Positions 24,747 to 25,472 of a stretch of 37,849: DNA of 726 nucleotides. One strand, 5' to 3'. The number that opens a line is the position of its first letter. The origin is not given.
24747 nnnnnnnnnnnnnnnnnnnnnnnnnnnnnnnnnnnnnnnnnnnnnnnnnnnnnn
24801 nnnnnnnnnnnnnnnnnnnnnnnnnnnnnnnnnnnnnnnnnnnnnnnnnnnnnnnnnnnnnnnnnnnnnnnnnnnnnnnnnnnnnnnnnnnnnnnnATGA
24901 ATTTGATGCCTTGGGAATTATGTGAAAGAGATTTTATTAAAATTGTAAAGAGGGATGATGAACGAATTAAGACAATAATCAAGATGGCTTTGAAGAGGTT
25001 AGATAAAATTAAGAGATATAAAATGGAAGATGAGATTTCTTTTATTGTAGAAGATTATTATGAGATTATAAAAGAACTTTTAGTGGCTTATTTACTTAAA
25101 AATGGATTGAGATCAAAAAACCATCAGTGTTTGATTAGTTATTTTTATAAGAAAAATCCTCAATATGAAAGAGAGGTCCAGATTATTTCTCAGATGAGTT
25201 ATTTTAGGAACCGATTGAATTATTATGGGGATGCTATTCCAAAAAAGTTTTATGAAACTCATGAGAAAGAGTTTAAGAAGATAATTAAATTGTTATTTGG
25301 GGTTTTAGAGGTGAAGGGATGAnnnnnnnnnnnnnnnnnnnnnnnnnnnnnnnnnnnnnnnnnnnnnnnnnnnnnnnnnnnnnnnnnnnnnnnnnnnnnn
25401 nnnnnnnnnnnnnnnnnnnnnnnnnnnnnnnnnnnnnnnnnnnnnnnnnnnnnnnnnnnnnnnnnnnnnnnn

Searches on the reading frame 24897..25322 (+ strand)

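Call 33: search_protein_families(library=pfam, proteins=[window:24897-25322:+], max_evalue=0.01)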
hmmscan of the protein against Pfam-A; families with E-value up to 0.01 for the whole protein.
window:24897-25322:+ (141 aa): 1 family
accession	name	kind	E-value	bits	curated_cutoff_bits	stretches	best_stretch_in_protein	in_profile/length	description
PF05168.19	HEPN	-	0.0017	18.9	22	1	26-138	3-112/117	HEPN domain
